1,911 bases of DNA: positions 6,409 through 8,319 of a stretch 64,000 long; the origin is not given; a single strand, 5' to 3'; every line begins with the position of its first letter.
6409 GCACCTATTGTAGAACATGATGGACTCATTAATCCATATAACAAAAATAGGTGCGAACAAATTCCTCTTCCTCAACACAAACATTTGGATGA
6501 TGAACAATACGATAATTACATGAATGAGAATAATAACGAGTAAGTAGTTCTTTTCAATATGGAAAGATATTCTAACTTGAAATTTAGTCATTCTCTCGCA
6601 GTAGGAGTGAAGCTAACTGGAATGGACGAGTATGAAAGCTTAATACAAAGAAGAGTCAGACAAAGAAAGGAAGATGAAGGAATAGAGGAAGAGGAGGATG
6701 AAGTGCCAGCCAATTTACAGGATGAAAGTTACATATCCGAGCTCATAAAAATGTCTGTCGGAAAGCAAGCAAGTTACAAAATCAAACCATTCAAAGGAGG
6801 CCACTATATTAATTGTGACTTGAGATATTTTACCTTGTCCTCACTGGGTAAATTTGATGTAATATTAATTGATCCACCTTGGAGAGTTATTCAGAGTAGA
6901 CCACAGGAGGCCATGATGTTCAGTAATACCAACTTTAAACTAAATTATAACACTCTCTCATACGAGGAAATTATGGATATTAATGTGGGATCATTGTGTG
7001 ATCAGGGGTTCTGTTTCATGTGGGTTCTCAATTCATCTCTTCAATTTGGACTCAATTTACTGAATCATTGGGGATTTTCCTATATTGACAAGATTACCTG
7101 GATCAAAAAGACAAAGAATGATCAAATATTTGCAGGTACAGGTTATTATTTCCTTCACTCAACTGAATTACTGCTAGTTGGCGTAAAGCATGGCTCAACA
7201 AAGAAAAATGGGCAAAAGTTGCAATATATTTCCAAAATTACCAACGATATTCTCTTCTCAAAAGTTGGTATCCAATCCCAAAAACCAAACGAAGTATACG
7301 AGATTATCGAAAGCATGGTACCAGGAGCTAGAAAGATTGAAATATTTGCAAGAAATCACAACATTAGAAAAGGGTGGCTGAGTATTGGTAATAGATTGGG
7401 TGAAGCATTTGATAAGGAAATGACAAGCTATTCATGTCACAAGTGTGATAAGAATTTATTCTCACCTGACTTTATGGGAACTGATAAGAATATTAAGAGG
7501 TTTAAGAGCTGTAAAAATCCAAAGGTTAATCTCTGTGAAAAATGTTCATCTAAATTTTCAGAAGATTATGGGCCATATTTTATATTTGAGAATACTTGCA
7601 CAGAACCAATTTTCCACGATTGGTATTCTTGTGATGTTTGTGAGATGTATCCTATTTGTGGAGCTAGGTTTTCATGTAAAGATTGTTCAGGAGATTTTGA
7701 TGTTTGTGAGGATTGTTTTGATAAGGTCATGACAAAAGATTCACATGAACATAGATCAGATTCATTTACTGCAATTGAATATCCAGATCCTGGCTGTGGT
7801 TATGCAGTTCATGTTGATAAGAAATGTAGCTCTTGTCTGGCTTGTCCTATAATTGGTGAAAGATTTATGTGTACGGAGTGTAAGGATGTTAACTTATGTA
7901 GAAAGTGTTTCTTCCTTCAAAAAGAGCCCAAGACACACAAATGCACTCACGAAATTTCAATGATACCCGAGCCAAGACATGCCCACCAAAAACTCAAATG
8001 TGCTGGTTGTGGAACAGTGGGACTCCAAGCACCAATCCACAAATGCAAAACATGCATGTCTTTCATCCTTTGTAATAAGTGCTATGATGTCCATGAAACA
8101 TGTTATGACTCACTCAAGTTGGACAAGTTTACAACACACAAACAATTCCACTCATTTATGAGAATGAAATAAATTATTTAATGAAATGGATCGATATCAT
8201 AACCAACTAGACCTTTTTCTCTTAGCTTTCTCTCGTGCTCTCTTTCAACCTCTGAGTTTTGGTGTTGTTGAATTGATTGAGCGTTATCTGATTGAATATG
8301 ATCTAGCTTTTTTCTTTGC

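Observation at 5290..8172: MT-A70 (DPPW) adenine methyltransferase domain fused to four ZZ zinc fingers, probably behind an acidic low-complexity exon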

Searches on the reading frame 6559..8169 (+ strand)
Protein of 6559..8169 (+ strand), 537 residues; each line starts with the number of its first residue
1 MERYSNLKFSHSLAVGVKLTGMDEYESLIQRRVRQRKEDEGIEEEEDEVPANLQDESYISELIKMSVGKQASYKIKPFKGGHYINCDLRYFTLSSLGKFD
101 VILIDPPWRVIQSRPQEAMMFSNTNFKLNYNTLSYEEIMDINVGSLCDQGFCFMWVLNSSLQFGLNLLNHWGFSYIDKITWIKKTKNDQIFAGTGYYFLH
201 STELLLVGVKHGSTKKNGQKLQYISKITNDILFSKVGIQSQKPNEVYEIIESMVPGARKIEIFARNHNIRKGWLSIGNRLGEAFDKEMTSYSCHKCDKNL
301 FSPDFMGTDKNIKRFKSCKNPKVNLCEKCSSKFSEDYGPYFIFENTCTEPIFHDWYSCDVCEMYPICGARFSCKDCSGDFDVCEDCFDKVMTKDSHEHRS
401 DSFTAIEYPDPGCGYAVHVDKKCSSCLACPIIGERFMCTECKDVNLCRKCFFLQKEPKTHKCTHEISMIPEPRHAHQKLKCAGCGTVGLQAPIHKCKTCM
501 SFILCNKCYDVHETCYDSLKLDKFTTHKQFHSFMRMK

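Call 4: search_protein_families(library=pfam, proteins=[window:6559-8169:+], max_evalue=0.01)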
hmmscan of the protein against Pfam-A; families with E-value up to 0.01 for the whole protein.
window:6559-8169:+ (537 aa): 4 families
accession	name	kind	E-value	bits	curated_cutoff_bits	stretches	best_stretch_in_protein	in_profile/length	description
PF05063.20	MT-A70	-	2.8e-36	125.5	23.9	1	99-278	1-171/172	MT-A70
PF00569.23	ZZ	-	5.5e-12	45.8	21.4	2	422-461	6-44/45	Zinc finger, ZZ type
PF25299.1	ZZ_ADA2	-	0.00012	22.6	27.5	0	423-465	1-44/48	ADA2 ZZ-type zing finger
PF01555.25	N6_N4_Mtase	-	0.0099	16.3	26.7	0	100-228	2-125/221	DNA methylase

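Call 5: search_solved_structures(query=window:6559-8169:+, max_evalue=0.01, show_alignments=2)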
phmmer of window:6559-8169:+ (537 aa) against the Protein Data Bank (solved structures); distinct sequences matched with E-value up to 0.01: 50.
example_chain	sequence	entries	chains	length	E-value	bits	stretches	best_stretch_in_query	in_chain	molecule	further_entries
7f4r_A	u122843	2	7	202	4.4e-39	137.7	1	98-280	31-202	MT-a70 family protein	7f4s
7f4l_C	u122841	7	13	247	8.3e-39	136.8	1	98-280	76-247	MT-a70 family protein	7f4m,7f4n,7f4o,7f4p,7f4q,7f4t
7yi8_B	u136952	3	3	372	3.2e-38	134.9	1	98-280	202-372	MT-a70 family protein | mRNA m(6)A methyltransferase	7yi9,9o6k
8xyl_A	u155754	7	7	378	3.3e-38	134.8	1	98-280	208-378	MT-a70 family protein | mRNA m(6)A methyltransferase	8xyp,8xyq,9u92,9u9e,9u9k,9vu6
8xyx_A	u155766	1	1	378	4.2e-37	131.2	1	98-280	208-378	MT-a70 family protein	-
7acd_A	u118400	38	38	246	2.4e-36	128.6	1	58-281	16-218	N6-adenosine-methyltransferase catalytic subunit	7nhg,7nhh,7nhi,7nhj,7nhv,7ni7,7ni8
9r8z_A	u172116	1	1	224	4.5e-36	127.8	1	81-281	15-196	N(6)-adenosine-methyltransferase catalytic subunit METTL3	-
29vd_A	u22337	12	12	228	4.7e-36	127.7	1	82-281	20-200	N6-adenosine-methyltransferase catalytic subunit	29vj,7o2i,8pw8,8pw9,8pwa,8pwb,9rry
5l6d_A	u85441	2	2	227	4.8e-36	127.7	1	82-281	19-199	N6-adenosine-methyltransferase 70 kDa subunit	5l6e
5k7m_A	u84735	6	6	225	5.6e-36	127.5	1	82-281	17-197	N6-adenosine-methyltransferase 70 kDa subunit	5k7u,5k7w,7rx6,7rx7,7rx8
9g4u_A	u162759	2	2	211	6.9e-36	127.2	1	83-281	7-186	N6-adenosine-methyltransferase catalytic subunit | N(6)-adenosine-methyltransferase catalytic subunit METTL3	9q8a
9g4w_A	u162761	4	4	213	6.9e-36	127.2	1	82-281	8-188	N6-adenosine-methyltransferase catalytic subunit | N(6)-adenosine-methyltransferase catalytic subunit METTL3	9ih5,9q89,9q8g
9g4s_A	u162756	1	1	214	7e-36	127.1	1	82-281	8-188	N6-adenosine-methyltransferase catalytic subunit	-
8bn8_AAA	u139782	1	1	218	7.2e-36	127.1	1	82-281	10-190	N6-adenosine-methyltransferase catalytic subunit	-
5il0_A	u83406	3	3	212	7.5e-36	127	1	83-281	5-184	METTL3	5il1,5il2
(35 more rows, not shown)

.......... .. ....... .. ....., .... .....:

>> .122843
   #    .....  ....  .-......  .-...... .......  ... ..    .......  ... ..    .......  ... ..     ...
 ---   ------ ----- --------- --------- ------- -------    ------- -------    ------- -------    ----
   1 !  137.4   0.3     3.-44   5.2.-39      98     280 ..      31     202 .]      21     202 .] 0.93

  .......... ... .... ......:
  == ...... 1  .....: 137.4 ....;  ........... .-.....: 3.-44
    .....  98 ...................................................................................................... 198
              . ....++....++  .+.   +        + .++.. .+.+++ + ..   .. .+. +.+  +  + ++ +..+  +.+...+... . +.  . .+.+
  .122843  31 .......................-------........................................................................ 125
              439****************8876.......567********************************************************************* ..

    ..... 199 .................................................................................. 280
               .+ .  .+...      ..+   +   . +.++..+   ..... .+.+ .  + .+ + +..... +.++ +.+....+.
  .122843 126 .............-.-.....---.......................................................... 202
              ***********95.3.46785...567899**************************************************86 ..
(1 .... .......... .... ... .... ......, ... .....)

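Call 6: find_homologous_proteins(query=window:6559-8169:+, max_evalue=0.00001)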
Query window:6559-8169:+ (537 aa): 47 proteins with E <= 0.00001 among 1573 candidates.
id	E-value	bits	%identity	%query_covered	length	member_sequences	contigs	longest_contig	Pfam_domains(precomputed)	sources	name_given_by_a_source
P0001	3.3e-286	968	79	93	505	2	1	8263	PF05063.21,PF00569.24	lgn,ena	-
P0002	6.6e-248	842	67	97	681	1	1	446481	PF25299.2,PF05063.21,PF00569.24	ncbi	ncbi:hypothetical protein ABK040_009878 [Willaertia magna]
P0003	4.4e-201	687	100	56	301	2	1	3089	PF05063.21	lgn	-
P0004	3.9e-159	549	50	89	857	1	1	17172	PF05063.21,PF00569.24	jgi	jgi:N6-adenosine-specific RNA methylase IME4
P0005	3.1e-155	536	48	97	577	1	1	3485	PF25299.2,PF05063.21,PF00569.24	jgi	jgi:N6-adenosine-specific RNA methylase IME4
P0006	1.2e-145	504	51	87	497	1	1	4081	PF25299.2,PF05063.21,PF00569.24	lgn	-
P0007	3.6e-130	453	52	75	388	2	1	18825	PF25299.2,PF05063.21,PF00569.24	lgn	-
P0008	1.7e-128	448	46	85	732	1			PF05063.21,PF00569.24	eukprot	eukprot:TRINITY_DN2941_c0_g1_i1.p1 TRINITY_DN2941_c0_g1~~TRINITY_DN2941_c0_g1_i1.p1 ORF type:complet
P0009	2.8e-123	431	42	85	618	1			PF05063.21,PF00569.24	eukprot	eukprot:TRINITY_DN9021_c0_g1_i1.p1 TRINITY_DN9021_c0_g1~~TRINITY_DN9021_c0_g1_i1.p1 ORF type:complet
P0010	1.0e-121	425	42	87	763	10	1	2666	PF25299.2,PF05063.21,PF00569.24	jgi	-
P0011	2.7e-121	424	39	94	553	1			PF05063.21,PF00569.24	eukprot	eukprot:TRINITY_DN4411_c0_g2_i8.p1 TRINITY_DN4411_c0_g2~~TRINITY_DN4411_c0_g2_i8.p1 ORF type:complet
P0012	1.9e-120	421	38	99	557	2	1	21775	PF05063.21,PF00569.24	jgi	jgi:mRNA (2'-O-methyladenosine-N6-)-methyltransferase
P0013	1.9e-120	421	42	85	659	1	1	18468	PF25299.2,PF05063.21,PF00569.24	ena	-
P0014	7.9e-119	416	42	85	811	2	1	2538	PF25299.2,PF05063.21,PF00569.24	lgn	-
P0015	5.2e-118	413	45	80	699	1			PF05063.21,PF00569.24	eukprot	eukprot:TRINITY_DN15508_c0_g1_i1.p1 TRINITY_DN15508_c0_g1~~TRINITY_DN15508_c0_g1_i1.p1 ORF type:comp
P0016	5.5e-118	413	41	94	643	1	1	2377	PF05063.21,PF00569.24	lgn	-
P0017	3.7e-117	410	40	87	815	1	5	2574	PF05063.21,PF00569.24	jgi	jgi:mRNA (2'-O-methyladenosine-N6-)-methyltransferase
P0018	1.6e-115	405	43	86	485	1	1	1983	PF05063.21,PF00569.24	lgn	-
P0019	4.3e-115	404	44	81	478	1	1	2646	PF05063.21,PF00569.24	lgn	-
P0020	9.9e-115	402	44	82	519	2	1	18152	PF05063.21,PF00569.24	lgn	-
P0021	1.5e-111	392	40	84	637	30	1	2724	PF05063.21,PF00569.24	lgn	-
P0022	5.0e-110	387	40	88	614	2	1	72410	PF05063.21,PF00569.24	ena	-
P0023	4.0e-105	371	39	85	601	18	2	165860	PF25299.2,PF05063.21,PF00569.24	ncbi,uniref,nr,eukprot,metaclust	ncbi:N6-adenosine-methyltransferase subunit METTL3 [Galdieria sulphuraria]|uniref:mRNA (2'-O-methyla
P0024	1.1e-103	366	41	79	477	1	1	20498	PF05063.21,PF00569.24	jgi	jgi:N6-adenosine-specific RNA methylase IME4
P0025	3.9e-100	354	36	88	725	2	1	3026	PF05063.21,PF00569.24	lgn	-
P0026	7.2e-100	353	40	81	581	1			PF25299.2,PF05063.21,PF00569.24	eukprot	eukprot:jgi/Galph1/2726/GphlegSOOS_G1420.1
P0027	3.4e-94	335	42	71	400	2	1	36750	PF05063.21,PF00569.24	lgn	-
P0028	8.2e-94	333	45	63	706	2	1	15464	PF05063.21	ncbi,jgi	jgi:N6-adenosine-specific RNA methylase IME4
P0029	1.2e-93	333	51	55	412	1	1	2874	PF05063.21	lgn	-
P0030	6.4e-92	327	51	55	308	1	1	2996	PF05063.21,PF00569.24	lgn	-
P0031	2.3e-89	319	37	83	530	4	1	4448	PF05063.21,PF00569.24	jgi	-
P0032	7.0e-87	310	40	74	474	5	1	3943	PF05063.21,PF00569.24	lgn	-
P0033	2.3e-85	305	41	74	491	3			PF05063.21,PF00569.24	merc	-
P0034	9.5e-76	274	46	52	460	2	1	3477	PF05063.21,PF00569.24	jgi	-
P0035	1.0e-63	234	50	41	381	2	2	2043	PF05063.21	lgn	-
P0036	2.5e-63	233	42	50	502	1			PF05063.21,PF00569.24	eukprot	eukprot:CAMPEP_0204903310 /NCGR_PEP_ID=MMETSP1397-20131031/4170_1 /ASSEMBLY_ACC=CAM_ASM_000891 /TAXO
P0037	1.2e-59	221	38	54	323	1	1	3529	PF05063.21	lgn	-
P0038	2.0e-35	141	41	35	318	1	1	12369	PF05063.21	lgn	-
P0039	1.2e-34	138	33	49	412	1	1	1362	PF05063.21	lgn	-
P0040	2.5e-29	120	34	37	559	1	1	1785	PF05063.21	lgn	-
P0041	9.1e-29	119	34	37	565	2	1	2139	PF05063.21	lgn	-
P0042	1.6e-28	118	34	37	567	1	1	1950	PF05063.21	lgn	-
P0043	4.7e-19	87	36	34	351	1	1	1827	PF05063.21,PF02195.27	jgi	jgi:N6-adenosine-specific RNA methylase IME4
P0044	6.4e-18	83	35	35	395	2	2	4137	PF05063.21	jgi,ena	jgi:N6-adenosine-specific RNA methylase IME4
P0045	9.4e-17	79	34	34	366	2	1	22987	PF05063.21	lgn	-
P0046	5.8e-15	73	33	34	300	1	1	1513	PF05063.21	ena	-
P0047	6.4e-12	63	37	34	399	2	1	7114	PF05063.21,PF02195.27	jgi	jgi:N6-adenosine-specific RNA methylase IME4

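Call 9: find_encoding_contigs(protein=P0002, flank=4000, max_places=3)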
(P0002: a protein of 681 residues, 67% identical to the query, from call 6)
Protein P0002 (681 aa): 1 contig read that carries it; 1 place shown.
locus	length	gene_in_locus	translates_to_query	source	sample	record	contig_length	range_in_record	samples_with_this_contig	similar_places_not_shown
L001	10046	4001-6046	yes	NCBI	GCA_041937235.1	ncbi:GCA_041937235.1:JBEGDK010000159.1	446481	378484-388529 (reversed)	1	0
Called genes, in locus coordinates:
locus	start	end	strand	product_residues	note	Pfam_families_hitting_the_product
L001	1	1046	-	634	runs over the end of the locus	PF00533:BRCT (weak), PF16589:BRCT_2, PF16759:LIG3_BRCT (faint), PF16589:BRCT_2 (weak), PF00533:BRCT, PF12738:PTCB-BRCT, PF16770:RTT107_BRCT_5 (weak), PF00533:BRCT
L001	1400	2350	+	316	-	PF00153:Mito_carr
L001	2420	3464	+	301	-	PF00480:ROK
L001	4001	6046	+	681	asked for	PF05063:MT-A70, PF00569:ZZ, PF25299:ZZ_ADA2 (weak)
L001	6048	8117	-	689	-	PF00118:Cpn60_TCP1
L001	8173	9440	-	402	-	PF13429:TPR_15 (faint), PF13424:TPR_12, PF13374:TPR_10 (weak), PF13424:TPR_12, PF00515:TPR_1, PF07719:TPR_2 (weak), PF13181:TPR_8 (weak), PF00515:TPR_1 (weak), +9 more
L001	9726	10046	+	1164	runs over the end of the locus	PF00575:S1 (weak), PF00270:DEAD, PF13401:AAA_22, PF00271:Helicase_C, PF04408:WHD_HA2, PF21010:HA2_C, PF07717:OB_NTP_bind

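Call 10: find_encoding_contigs(protein=P0001, flank=6000, max_places=3)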
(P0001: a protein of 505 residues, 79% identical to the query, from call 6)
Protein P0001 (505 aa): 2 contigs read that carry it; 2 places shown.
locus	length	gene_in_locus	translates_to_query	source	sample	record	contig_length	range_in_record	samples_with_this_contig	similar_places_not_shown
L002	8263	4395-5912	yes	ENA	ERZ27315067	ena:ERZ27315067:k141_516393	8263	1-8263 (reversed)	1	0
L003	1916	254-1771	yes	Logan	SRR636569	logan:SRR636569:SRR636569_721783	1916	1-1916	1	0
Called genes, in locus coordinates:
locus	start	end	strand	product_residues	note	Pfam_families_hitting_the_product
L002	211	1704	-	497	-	PF16589:BRCT_2 (weak), PF16759:LIG3_BRCT (faint), PF16770:RTT107_BRCT_5 (faint), PF16589:BRCT_2, PF00533:BRCT, PF16589:BRCT_2 (weak), PF12738:PTCB-BRCT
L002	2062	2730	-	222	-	PF09011:HMG_box_2, PF00505:HMG_box, PF24815:HMG_WDHD1 (weak), PF09011:HMG_box_2, PF00505:HMG_box, PF24815:HMG_WDHD1 (weak)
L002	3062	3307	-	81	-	-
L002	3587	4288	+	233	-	-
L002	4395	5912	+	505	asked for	PF05063:MT-A70, PF00569:ZZ (weak)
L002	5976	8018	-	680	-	PF00118:Cpn60_TCP1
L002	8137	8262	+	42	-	?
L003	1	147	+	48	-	?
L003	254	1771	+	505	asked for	PF05063:MT-A70, PF00569:ZZ (weak)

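Call 11: find_encoding_contigs(protein=P0003, flank=3000, max_places=3)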
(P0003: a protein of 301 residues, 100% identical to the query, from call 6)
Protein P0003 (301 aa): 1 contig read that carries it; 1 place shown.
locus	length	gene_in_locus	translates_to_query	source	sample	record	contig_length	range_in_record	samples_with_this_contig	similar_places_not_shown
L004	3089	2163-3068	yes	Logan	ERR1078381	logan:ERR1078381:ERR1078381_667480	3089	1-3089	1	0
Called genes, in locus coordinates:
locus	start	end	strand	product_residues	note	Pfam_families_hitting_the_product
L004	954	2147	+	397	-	-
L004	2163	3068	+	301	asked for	PF05063:MT-A70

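Call 31: find_homologous_proteins(query=A2, max_evalue=1e-10)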
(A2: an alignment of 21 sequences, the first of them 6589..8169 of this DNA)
Query A2 (21 sequences) (527 aa, profile of the alignment): 51 proteins with E <= 1e-10 among 2212 candidates.
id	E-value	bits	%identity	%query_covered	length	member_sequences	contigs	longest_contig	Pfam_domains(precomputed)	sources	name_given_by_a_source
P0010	4.3e-256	869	42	89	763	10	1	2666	PF25299.2,PF05063.21,PF00569.24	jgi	-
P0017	6.2e-256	869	40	88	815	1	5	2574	PF05063.21,PF00569.24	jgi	jgi:mRNA (2'-O-methyladenosine-N6-)-methyltransferase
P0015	6.8e-253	859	45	82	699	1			PF05063.21,PF00569.24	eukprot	eukprot:TRINITY_DN15508_c0_g1_i1.p1 TRINITY_DN15508_c0_g1~~TRINITY_DN15508_c0_g1_i1.p1 ORF type:comp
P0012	1.6e-251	854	39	99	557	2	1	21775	PF05063.21,PF00569.24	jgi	jgi:mRNA (2'-O-methyladenosine-N6-)-methyltransferase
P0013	1.6e-251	854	42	87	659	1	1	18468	PF25299.2,PF05063.21,PF00569.24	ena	-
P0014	6.8e-251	852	42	87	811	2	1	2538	PF25299.2,PF05063.21,PF00569.24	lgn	-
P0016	5.1e-247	839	43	94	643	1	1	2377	PF05063.21,PF00569.24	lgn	-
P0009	5.8e-243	826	42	87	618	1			PF05063.21,PF00569.24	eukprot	eukprot:TRINITY_DN9021_c0_g1_i1.p1 TRINITY_DN9021_c0_g1~~TRINITY_DN9021_c0_g1_i1.p1 ORF type:complet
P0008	7.5e-241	819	46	87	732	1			PF05063.21,PF00569.24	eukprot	eukprot:TRINITY_DN2941_c0_g1_i1.p1 TRINITY_DN2941_c0_g1~~TRINITY_DN2941_c0_g1_i1.p1 ORF type:complet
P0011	2.3e-229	781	39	96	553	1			PF05063.21,PF00569.24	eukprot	eukprot:TRINITY_DN4411_c0_g2_i8.p1 TRINITY_DN4411_c0_g2~~TRINITY_DN4411_c0_g2_i8.p1 ORF type:complet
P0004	3.9e-227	774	50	91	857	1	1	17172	PF05063.21,PF00569.24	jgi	jgi:N6-adenosine-specific RNA methylase IME4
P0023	1.2e-225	769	39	87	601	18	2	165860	PF25299.2,PF05063.21,PF00569.24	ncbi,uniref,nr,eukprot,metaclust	ncbi:N6-adenosine-methyltransferase subunit METTL3 [Galdieria sulphuraria]|uniref:mRNA (2'-O-methyla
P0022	2.7e-225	768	40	89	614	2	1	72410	PF05063.21,PF00569.24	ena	-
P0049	4.3e-225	767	43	86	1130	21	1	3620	PF05063.21,PF00569.24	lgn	-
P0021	6.1e-223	760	40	86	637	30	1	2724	PF05063.21,PF00569.24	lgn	-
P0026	2.0e-220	752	40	82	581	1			PF25299.2,PF05063.21,PF00569.24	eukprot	eukprot:jgi/Galph1/2726/GphlegSOOS_G1420.1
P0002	8.4e-218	743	67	98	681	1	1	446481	PF25299.2,PF05063.21,PF00569.24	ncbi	ncbi:hypothetical protein ABK040_009878 [Willaertia magna]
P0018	8.9e-218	743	43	88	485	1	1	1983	PF05063.21,PF00569.24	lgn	-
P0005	1.7e-216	739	48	99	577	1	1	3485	PF25299.2,PF05063.21,PF00569.24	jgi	jgi:N6-adenosine-specific RNA methylase IME4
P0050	2.0e-212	725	77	99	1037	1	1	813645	PF05063.21,PF00569.24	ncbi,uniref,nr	ncbi:hypothetical protein C9374_011485 [Naegleria lovaniensis]|uniref:ZZ-type domain-containing prot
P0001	3.7e-208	711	79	95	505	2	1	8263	PF05063.21,PF00569.24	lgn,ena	-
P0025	2.8e-206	705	38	84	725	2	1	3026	PF05063.21,PF00569.24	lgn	-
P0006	1.2e-205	703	51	89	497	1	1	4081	PF25299.2,PF05063.21,PF00569.24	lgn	-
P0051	1.6e-202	692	77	99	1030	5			PF05063.21,PF00569.24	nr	nr:unnamed protein product [Naegleria fowleri]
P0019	5.5e-201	687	44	82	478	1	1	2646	PF05063.21,PF00569.24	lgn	-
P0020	1.1e-200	686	44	83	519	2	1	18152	PF05063.21,PF00569.24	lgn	-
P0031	2.4e-198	679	41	70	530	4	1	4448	PF05063.21,PF00569.24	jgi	-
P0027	5.0e-179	615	42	73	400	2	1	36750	PF05063.21,PF00569.24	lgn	-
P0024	4.0e-176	605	41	81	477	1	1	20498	PF05063.21,PF00569.24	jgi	jgi:N6-adenosine-specific RNA methylase IME4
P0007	5.5e-171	588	52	77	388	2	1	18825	PF25299.2,PF05063.21,PF00569.24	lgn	-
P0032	6.8e-167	575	40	76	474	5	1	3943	PF05063.21,PF00569.24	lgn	-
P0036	3.9e-159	549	42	51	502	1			PF05063.21,PF00569.24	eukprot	eukprot:CAMPEP_0204903310 /NCGR_PEP_ID=MMETSP1397-20131031/4170_1 /ASSEMBLY_ACC=CAM_ASM_000891 /TAXO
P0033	6.3e-154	532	41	75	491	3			PF05063.21,PF00569.24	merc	-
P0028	4.4e-151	523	45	64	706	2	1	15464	PF05063.21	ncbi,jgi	jgi:N6-adenosine-specific RNA methylase IME4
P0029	7.9e-144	499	51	56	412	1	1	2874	PF05063.21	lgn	-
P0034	3.6e-140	487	46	53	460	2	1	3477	PF05063.21,PF00569.24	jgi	-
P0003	2.7e-127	444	100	55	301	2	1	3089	PF05063.21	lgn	-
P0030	7.5e-114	400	51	56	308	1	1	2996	PF05063.21,PF00569.24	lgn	-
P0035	3.2e-110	388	50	41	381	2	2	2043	PF05063.21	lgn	-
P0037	3.5e-89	318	38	55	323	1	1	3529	PF05063.21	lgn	-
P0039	3.8e-57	212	33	50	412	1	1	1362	PF05063.21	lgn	-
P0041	4.0e-54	202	34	38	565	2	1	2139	PF05063.21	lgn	-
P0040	7.9e-54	201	34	38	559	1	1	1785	PF05063.21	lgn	-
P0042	8.9e-53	198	34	38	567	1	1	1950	PF05063.21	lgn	-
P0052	3.9e-51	193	33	43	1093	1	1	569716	PF05063.21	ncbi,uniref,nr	ncbi:N6-adenosine-methyltransferase subunit [Elysia marginata]|uniref:mRNA m(6)A methyltransferase n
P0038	1.3e-49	187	41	36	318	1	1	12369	PF05063.21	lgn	-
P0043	3.0e-27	114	36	35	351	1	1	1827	PF05063.21,PF02195.27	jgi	jgi:N6-adenosine-specific RNA methylase IME4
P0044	9.9e-26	109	35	35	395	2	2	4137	PF05063.21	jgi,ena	jgi:N6-adenosine-specific RNA methylase IME4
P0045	1.2e-23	102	34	34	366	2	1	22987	PF05063.21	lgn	-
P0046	6.0e-22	96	33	35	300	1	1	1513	PF05063.21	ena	-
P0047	5.3e-21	93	37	34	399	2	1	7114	PF05063.21,PF02195.27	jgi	jgi:N6-adenosine-specific RNA methylase IME4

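Call 35: find_encoding_contigs(protein=P0050, flank=3000, max_places=2)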
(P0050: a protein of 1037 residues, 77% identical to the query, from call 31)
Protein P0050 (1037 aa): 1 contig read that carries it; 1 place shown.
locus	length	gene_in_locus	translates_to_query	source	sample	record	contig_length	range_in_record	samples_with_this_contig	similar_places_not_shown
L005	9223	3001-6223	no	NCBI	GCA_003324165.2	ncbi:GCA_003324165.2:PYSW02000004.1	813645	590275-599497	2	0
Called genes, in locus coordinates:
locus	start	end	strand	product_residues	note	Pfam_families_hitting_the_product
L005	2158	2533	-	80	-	-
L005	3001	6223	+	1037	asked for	PF05063:MT-A70, PF00569:ZZ (weak)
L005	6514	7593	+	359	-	-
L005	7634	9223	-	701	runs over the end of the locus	PF00118:Cpn60_TCP1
